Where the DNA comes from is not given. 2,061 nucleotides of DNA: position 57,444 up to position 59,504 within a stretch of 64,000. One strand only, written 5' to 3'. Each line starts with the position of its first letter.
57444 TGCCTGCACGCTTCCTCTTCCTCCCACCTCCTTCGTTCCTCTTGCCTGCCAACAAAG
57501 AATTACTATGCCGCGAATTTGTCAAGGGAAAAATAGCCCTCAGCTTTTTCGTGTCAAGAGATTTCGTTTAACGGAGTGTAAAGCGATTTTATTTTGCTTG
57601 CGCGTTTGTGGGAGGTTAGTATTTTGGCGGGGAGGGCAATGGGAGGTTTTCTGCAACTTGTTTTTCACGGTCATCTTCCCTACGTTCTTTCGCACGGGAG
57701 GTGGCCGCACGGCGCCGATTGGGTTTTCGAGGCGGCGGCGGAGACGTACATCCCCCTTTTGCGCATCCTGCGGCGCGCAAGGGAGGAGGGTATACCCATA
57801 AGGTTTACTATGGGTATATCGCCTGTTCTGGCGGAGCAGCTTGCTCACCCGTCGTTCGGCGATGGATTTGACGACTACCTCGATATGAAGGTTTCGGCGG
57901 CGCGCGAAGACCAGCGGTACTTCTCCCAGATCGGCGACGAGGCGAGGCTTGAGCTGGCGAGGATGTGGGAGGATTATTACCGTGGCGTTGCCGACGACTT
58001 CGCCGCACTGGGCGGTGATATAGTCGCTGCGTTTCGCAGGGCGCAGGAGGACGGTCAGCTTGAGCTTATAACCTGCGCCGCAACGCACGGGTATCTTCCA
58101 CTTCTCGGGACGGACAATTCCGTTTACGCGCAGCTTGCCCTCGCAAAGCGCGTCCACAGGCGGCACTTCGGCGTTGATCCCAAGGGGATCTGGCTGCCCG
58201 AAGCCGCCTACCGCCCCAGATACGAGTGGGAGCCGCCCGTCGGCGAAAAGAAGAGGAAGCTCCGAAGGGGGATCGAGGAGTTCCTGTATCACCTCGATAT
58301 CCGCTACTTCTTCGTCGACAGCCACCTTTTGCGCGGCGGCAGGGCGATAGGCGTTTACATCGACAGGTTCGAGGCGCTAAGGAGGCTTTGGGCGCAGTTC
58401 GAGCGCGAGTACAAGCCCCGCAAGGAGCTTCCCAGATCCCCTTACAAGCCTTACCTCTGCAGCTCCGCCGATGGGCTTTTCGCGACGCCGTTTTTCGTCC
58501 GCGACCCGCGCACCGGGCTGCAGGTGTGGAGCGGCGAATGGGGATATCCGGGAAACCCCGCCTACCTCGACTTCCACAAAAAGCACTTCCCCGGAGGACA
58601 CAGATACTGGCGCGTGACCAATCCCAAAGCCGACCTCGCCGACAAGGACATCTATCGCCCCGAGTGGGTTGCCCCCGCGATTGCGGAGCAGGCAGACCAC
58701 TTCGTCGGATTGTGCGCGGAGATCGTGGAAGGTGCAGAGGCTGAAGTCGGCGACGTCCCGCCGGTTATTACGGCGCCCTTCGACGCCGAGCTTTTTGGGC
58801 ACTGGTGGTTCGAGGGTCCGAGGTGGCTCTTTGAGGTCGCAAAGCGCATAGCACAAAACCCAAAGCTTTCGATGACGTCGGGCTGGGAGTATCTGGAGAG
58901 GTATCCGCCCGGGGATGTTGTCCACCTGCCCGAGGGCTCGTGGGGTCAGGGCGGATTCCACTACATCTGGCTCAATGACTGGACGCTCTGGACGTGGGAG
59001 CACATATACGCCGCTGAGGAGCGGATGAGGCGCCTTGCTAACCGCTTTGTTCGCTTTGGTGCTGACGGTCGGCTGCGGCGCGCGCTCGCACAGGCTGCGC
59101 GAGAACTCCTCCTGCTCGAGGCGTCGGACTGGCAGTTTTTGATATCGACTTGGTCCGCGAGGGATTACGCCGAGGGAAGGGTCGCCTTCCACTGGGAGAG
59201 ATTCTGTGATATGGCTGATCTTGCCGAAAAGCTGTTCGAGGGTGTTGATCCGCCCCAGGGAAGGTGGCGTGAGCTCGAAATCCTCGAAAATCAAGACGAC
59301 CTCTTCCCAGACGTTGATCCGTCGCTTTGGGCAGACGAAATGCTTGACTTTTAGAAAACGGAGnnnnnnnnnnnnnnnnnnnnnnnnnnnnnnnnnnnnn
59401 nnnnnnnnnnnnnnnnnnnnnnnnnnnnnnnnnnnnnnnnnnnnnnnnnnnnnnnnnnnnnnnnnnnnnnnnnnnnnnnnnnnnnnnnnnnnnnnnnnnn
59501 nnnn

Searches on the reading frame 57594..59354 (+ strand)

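Call 33: search_protein_families(library=pfam, proteins=[window:57594-59354:+], max_evalue=0.001)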
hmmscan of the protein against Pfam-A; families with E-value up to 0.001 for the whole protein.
window:57594-59354:+ (586 aa): 2 families
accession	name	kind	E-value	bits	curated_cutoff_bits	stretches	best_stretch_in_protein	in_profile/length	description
PF03065.20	Glyco_hydro_57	-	1.2e-28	100.8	21.2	1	22-443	2-288/291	Glycosyl hydrolase family 57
PF09210.16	BE_C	-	5.8e-22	78.4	25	1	470-579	1-101/101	1,4-alpha-glucan branching enzyme, C-terminal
